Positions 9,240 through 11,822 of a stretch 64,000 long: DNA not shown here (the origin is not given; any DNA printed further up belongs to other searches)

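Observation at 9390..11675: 761-aa NACHT-type STAND NTPase fused to an N-terminal Mrr/NERD-like nuclease-fold domain: candidate novel antiphage effector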

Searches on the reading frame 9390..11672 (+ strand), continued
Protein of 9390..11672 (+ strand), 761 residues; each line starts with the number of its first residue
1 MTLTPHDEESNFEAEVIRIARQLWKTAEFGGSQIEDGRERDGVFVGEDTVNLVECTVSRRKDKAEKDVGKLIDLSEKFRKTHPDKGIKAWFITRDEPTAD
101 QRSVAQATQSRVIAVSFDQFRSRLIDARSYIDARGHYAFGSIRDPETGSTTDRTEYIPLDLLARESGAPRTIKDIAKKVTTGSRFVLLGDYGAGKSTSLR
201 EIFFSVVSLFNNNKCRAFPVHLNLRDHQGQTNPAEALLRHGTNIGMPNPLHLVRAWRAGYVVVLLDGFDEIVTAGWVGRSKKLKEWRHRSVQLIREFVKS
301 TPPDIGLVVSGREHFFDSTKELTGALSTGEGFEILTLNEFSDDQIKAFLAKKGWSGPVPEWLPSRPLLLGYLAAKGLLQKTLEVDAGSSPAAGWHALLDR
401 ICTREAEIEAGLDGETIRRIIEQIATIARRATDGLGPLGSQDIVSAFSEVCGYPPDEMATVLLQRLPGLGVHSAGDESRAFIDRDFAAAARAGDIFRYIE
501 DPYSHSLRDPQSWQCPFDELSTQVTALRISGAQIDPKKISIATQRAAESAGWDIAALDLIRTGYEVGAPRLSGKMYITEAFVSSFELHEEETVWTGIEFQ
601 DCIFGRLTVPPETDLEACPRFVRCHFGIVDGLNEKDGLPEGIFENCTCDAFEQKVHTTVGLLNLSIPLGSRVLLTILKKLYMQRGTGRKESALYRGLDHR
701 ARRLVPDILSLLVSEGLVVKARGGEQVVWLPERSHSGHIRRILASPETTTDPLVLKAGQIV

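Call 21: find_related_loci(query=A1, collection=genome_contigs, flank=8000)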
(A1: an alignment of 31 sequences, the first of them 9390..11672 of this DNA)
Query A1 (761 aa) in genome_contigs; peptide patterns used: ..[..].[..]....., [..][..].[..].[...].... (x = any residue, [..] = any of these).
118 stretches matched a pattern; 99 encode a relative of the query (tblastn E <= 1e-3); the best 80 are kept; 80 distinct loci.
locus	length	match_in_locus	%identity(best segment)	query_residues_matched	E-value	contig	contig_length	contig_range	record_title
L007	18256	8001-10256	51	9-760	0e+0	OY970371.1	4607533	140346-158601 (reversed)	MAG: Candidatus Manganitrophaceae bacterium isolate MFD03066.bin.c.2 genome assembly, chromosome: 1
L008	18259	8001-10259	50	8-760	0e+0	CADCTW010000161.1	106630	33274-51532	MAG: uncultured Gemmatimonadetes bacterium isolate AVDCRST_MAG68 genome assembly, contig: NODE4, whole genome shotgun se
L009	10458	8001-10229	48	9-754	0e+0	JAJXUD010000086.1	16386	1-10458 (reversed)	MAG: Myxococcales bacterium isolate BP4.bin7 NODE_4185_length_16386_cov_3.557168, whole genome shotgun sequence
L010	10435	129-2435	47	1-761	0e+0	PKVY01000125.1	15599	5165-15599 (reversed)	MAG: Acidobacterium sp. isolate palsa_291 73.20120500_P32.9_contig_7979, whole genome shotgun sequence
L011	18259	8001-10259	48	7-760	0e+0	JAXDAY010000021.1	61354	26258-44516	MAG: Candidatus Eisenbacteria bacterium isolate POMEDNA-B04 Raw1_k127_1208022, whole genome shotgun sequence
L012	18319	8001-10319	46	1-760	0e+0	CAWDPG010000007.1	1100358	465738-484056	MAG: uncultured Acidobacteriaceae bacterium isolate MFD01231.bin.1.32 genome assembly, contig: contig_9722, whole genome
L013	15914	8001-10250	47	9-760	0e+0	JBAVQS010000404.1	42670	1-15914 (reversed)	MAG: Anaerolineae bacterium isolate MFD03971_ilm_asm_bin21 k127_121709, whole genome shotgun sequence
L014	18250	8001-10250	47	11-760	0e+0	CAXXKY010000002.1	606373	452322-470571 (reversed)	MAG: Dehalococcoidia bacterium isolate 886e3671-e943-42bd-87f0-332393e915f0 genome assembly, contig: contig_2, whole gen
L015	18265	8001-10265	47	6-760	0e+0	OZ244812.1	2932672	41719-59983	MAG: Dehalococcoidia bacterium isolate f4821300-c58a-40ba-8832-efcde2d4543a genome assembly, chromosome: 1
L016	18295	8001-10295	44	6-761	0e+0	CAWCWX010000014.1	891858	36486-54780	MAG: uncultured Acidobacteriota bacterium isolate MFD05442.bin.1.6 genome assembly, contig: contig_7164, whole genome sh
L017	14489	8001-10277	45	1-760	0e+0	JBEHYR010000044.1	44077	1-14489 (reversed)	MAG: Verrucomicrobiota bacterium isolate ESF1.bin.58 NODE_896_length_44077_cov_41.024762, whole genome shotgun sequence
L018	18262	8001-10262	46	8-760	0e+0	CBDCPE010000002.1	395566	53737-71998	MAG: Dehalococcoidia bacterium isolate 75f9bfcb-4f1d-406c-99af-325e5c0bd216 genome assembly, contig: contig_2, whole gen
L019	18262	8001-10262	44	7-760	0e+0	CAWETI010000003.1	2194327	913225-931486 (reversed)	MAG: uncultured delta proteobacterium isolate MFD01476.bin.2.41 genome assembly, contig: contig_21928, whole genome shot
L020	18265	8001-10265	45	8-760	0e+0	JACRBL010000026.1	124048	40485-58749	MAG: Chloroflexi bacterium isolate NC_groundwater_1619_Pr3_B-0.1um_56_27 SR-2_scaffold_141_1154632, whole genome shotgun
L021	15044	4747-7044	46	2-761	0e+0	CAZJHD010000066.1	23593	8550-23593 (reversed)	MAG TPA_asm: uncultured Planctomycetales bacterium isolate SRP237561_co1_398 genome assembly, contig: NODE_3391_length_2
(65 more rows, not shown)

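Call 22: predict_structure(alignment_id=A2)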
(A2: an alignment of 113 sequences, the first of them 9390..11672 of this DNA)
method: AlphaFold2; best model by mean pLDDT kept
length: 761 residues; sequences in the alignment: 113
mean_pLDDT: 88.1   pTM: 0.83
mean pLDDT of the five models: 88.1, 87.9, 87.7, 86.2, 86.2
residues with pLDDT >= 90: 433; 70-90: 274; 50-70: 44; < 50: 10
segments of 3 or more residues with pLDDT < 50: 37-39
pLDDT, mean of each block of 10 residues (from residue 1): 70 83 70 51 85 93 95 93 93 94 94 90 86 92 76 81 95 97 96 90 97 92 92 97 93 91 93 55 81 96 95 90 93 93 88 81 84 71 61 89 82 93 96 92 94 87 83 82 93 97 94 94 94 94 96 97 90 93 84 86 92 85 95 85 94 71 92 94 83 87 96 92 80 87 89 96 71
secondary structure, 60 per line:
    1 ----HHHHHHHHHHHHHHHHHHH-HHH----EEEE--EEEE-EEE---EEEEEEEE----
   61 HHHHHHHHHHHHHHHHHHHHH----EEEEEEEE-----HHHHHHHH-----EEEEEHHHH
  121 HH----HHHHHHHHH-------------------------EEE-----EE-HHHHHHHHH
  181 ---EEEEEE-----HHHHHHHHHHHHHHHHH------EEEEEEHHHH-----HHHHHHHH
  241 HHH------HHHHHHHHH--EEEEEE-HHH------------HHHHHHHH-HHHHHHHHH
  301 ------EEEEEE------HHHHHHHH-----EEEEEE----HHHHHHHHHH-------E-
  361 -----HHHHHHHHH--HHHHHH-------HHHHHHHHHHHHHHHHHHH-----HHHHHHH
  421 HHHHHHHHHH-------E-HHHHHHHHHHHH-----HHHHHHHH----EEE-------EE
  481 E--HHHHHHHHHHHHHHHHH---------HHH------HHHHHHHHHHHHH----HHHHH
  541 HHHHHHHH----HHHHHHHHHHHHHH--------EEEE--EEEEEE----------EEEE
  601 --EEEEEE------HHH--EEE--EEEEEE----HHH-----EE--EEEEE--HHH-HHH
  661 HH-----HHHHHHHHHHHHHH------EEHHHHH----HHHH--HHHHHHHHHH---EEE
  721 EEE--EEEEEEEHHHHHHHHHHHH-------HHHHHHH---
elements in order (helices of 4 or more, strands of 3 or more residues): H5-23 E32-35 E38-41 E43-45 E49-56 H61-81 E86-93 H99-106 E112-116 H117-122 H127-135 E161-163 H172-180 E184-189 H195-211 E218-223 H224-227 H233-243 H250-258 E261-266 H283-290 H292-300 E307-312 H319-326 E332-337 H342-351 H366-374 H377-382 H390-408 H414-430 H440-451 H457-464 E469-471 E479-481 H484-500 H519-531 H536-548 H553-566 E575-578 E581-586 E597-600 E603-608 E620-622 E625-630 E647-651 H658-662 H668-681 H690-694 H699-702 H705-714 E718-723 E726-732 H733-744 H752-758

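Call 27: fold_search(model_id=the predicted structure, library=pdb)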
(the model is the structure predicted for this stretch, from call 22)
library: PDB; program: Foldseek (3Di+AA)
matches with E <= 10: 1410; with E <= 0.001: 94
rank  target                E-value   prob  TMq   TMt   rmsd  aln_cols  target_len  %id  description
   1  5irm_C                2.4e-11  1.00  0.24  0.24  15.9       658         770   12  Crystal structure of rabbit NOD2 in an ADP-bound state (Crystal form2) (released 2016-06-29)
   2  8swk_A                3.6e-11  1.00  0.26  0.24  16.8       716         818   13  Cryo-EM structure of NLRP3 closed hexamer (released 2024-02-14)
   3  5irm_A                7.8e-11  1.00  0.27  0.27  15.4       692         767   12  Crystal structure of rabbit NOD2 in an ADP-bound state (Crystal form2) (released 2016-06-29)
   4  5irl                  9.1e-11  1.00  0.24  0.25  16.1       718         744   12  Crystal structure of rabbit NOD2 SER mutant in an ADP-bound state (released 2016-06-29)
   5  4kxf_P                1.5e-10  1.00  0.27  0.25  19.4       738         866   11  Crystal structure of NLRC4 reveals its autoinhibition mechanism (released 2013-07-24)
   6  5irn                  1.6e-10  1.00  0.26  0.26  15.8       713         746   14  Crystal structure of rabbit NOD2 in an ADP-bound state (Crystal form1) (released 2016-06-29)
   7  8swf_C                2.0e-10  1.00  0.23  0.21  16.6       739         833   12  Cryo-EM structure of NLRP3 open octamer (released 2024-02-14)
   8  4kxf_F                3.1e-10  1.00  0.26  0.23  15.6       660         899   12  Crystal structure of NLRC4 reveals its autoinhibition mechanism (released 2013-07-24)
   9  9dh3_A                3.1e-10  1.00  0.25  0.18  17.1       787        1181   12  Cryo-EM structure of NLRP3 complex with Compound C (released 2024-12-25)
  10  4kxf_D                3.4e-10  1.00  0.27  0.23  18.4       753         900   12  Crystal structure of NLRC4 reveals its autoinhibition mechanism (released 2013-07-24)
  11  8swf_A                3.8e-10  1.00  0.23  0.22  16.6       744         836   13  Cryo-EM structure of NLRP3 open octamer (released 2024-02-14)
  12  7wbu                  4.9e-10  1.00  0.23  0.20  17.3       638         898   11  Cryo-EM structure of bovine NLRP9 (released 2022-04-06)
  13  4kxf_H                5.9e-10  1.00  0.26  0.22  15.9       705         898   11  Crystal structure of NLRC4 reveals its autoinhibition mechanism (released 2013-07-24)
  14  4kxf_B                6.2e-10  1.00  0.26  0.23  17.6       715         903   13  Crystal structure of NLRC4 reveals its autoinhibition mechanism (released 2013-07-24)
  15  9ln6_A                7.6e-10  1.00  0.24  0.21  14.6       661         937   12  Structure of human NLRP14-UHRF1 complex (released 2026-03-18)
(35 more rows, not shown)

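Call 49: list_cluster_members(proteins=[P0001])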
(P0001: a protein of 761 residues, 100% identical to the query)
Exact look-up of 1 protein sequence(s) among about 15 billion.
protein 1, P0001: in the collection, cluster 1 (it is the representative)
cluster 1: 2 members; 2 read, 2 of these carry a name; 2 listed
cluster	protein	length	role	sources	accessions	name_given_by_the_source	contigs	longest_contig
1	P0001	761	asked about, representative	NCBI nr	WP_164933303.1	NACHT domain-containing protein [Corallococcus coralloides]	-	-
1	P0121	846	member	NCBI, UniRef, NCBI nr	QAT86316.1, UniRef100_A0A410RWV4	hypothetical protein EJ065_4774 [Corallococcus coralloides] | NACHT domain-containing protein n=2 Tax=Corallococcus coralloides TaxID=184914 ...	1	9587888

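Call 53: search_protein_families(library=pfam, alignment_id=A1, max_evalue=0.1)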
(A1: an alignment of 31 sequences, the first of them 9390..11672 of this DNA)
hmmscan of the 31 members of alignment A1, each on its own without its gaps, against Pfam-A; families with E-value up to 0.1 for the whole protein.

A. member 1, window:9390-11672:+ (761 aa): 2 families
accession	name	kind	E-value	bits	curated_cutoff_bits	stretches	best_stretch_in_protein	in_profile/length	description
PF05729.18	NACHT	-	5.2e-08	33.3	26.7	1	185-351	3-162/167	NACHT domain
PF13191.12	AAA_16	-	0.013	16.5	32.6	0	172-218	12-63/167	AAA ATPase domain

B. families by the number of members that match (of 31 scanned): 20 families
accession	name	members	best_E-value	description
PF05729.18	NACHT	31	1.1e-09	NACHT domain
PF13191.12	AAA_16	28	9.3e-06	AAA ATPase domain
PF13401.12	AAA_22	16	4.3e-05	AAA domain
PF00005.33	ABC_tran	9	0.001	ABC transporter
PF09002.17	Card1_endonuc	9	0.001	Card1-like, endonuclease domain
PF20720.3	nSTAND3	8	3.1e-06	Novel STAND NTPase 3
PF02367.23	TsaE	5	0.0077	Threonylcarbamoyl adenosine biosynthesis protein TsaE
PF03193.22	RsgA_GTPase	5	0.019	RsgA GTPase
PF25199.1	nSTAND_NTPase5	5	0.022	Novel STAND NTPase 5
PF07728.20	AAA_5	3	0.017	AAA domain (dynein-related subfamily)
PF22722.2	NA-iREase1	2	0.0064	NACHT-associated inactive Restriction Endonuclease 1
PF04471.18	Mrr_cat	1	0.012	Restriction endonuclease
PF23038.1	KOW6_SPT51-2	1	0.013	Transcription elongation factor SPT5 homolog 1/2, KOW6 domain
PF12775.13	AAA_7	1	0.034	P-loop containing dynein motor region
PF00656.27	Peptidase_C14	1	0.059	Caspase domain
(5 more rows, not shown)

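Call 62: find_encoding_contigs(protein=P0018, flank=10000, max_places=1)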
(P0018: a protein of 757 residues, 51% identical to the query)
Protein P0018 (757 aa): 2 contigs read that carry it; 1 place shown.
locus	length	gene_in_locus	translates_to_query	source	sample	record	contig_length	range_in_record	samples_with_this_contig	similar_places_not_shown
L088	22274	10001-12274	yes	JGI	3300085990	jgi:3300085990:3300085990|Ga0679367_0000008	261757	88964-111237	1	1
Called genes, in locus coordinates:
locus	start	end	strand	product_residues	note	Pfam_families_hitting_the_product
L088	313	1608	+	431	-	PF07995:GSDH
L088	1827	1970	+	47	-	-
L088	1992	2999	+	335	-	PF08240:ADH_N, PF00107:ADH_zinc_N, PF13602:ADH_zinc_N_2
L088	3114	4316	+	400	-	PF01070:FMN_dh, PF01645:Glu_synthase (weak)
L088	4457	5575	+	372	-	PF00149:Metallophos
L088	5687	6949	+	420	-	PF01053:Cys_Met_Meta_PP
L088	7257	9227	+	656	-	PF13442:Cytochrome_CBB3 (weak), PF13360:PQQ_2, PF01011:PQQ, PF13570:Beta-prop_ACSF4, PF07774:EMC1_C (faint), PF25293:Beta-prop_EMC1_N (faint), PF13360:PQQ_2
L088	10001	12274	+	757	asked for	PF05729:NACHT (weak)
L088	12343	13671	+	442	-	PF02403:Seryl_tRNA_N, PF00587:tRNA-synt_2b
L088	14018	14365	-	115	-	-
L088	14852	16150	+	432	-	PF02812:ELFV_dehydrog_N, PF00208:ELFV_dehydrog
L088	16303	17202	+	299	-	PF01256:Carb_kinase (faint), PF08543:Phos_pyr_kin, PF00294:PfkB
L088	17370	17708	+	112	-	PF05973:Gp49 (weak)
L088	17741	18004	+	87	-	PF21716:dnstrm_HI1420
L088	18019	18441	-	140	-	PF03625:DUF302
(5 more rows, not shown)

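Call 63: find_encoding_contigs(protein=P0088, flank=10000, max_places=1)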
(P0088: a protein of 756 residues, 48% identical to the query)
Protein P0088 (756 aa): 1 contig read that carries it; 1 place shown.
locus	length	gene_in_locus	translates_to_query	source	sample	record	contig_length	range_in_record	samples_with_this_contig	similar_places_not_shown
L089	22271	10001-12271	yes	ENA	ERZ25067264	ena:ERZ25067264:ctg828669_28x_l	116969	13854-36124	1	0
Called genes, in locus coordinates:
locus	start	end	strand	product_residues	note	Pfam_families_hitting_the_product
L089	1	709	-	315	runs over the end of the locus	PF04199:Cyclase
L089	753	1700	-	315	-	PF00551:Formyl_trans_N, PF02911:Formyl_trans_C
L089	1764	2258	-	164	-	-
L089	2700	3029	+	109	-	PF00886:Ribosomal_S16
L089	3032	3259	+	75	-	PF13083:KH_KhpA-B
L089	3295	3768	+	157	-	PF05239:PRC, PF24986:PRC_RimM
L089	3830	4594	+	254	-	PF20772:TACO1_YebC_N, PF01709:Transcrip_reg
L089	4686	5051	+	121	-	-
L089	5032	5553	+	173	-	PF02075:RuvC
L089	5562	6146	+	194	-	PF01330:RuvA_N, PF14520:HHH_5, PF07499:RuvA_C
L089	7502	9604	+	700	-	PF04851:ResIII, PF17757:UvrB_inter, PF27431:UvrB_3rd, PF00271:Helicase_C, PF12344:UvrB, PF02151:UVR (weak)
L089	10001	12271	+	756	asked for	PF05729:NACHT (weak)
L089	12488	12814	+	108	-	PF05866:RusA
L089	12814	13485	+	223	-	PF18743:AHJR-like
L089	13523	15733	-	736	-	PF04234:CopC, PF05425:CopD, PF00034:Cytochrom_C, PF13442:Cytochrome_CBB3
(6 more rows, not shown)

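Call 64: find_encoding_contigs(protein=P0090, flank=10000, max_places=1)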
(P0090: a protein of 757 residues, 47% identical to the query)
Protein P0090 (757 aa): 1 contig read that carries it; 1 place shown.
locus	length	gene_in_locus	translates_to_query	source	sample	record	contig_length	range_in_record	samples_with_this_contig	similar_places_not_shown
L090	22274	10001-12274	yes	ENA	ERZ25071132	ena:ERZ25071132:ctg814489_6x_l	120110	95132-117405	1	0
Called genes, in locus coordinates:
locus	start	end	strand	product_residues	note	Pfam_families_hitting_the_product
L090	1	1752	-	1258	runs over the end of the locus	-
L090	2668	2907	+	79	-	-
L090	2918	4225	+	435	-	PF00919:UPF0004, PF04055:Radical_SAM, PF01938:TRAM (weak)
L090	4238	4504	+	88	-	PF14076:DUF4258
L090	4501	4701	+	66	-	PF10049:DUF2283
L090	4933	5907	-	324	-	-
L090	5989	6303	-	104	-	PF13560:HTH_31 (weak), PF01381:HTH_3 (faint)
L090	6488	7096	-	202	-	PF00520:Ion_trans (faint), PF07885:Ion_trans_2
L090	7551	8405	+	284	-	PF02749:QRPTase_N, PF01729:QRPTase_C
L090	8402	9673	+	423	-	PF07676:PD40 (faint), PF26550:Tricorn_2nd, PF26549:Tricorn_N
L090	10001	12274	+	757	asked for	PF05729:NACHT, PF13191:AAA_16 (faint)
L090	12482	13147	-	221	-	PF00702:Hydrolase, PF12710:HAD (weak), PF13419:HAD_2, PF13242:Hydrolase_like (faint)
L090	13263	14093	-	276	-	-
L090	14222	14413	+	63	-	-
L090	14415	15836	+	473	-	PF01425:Amidase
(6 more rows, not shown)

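Call 65: find_encoding_contigs(protein=P0033, flank=10000, max_places=1)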
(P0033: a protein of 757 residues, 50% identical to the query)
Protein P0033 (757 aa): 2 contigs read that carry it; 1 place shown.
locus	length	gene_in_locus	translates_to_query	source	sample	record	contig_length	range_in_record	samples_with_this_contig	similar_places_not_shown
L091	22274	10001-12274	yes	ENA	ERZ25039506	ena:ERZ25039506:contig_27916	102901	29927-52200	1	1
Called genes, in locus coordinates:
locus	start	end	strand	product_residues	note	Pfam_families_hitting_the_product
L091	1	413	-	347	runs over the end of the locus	PF01548:DEDD_Tnp_IS110, PF02371:Transposase_20 (weak)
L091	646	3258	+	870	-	PF00069:Pkinase, PF01636:APH (faint), PF03109:ABC1 (weak), PF07714:PK_Tyr_Ser-Thr, PF07676:PD40 (faint), PF26549:Tricorn_N, PF26550:Tricorn_2nd (faint)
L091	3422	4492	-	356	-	PF02899:Phage_int_SAM_1 (faint), PF13102:Phage_int_SAM_5 (faint), PF00589:Phage_integrase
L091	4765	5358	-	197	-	PF00239:Resolvase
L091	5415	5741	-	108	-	-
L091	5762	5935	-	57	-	PF05930:Phage_AlpA, PF12728:HTH_17, PF00376:MerR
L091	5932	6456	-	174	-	-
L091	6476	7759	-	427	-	PF27228:MTBMA_p00010_2nd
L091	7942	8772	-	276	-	-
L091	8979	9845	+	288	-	-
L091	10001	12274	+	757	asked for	PF05729:NACHT (weak)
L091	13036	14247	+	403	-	PF13668:Ferritin_2 (faint)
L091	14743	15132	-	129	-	-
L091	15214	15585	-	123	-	-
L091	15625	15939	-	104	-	-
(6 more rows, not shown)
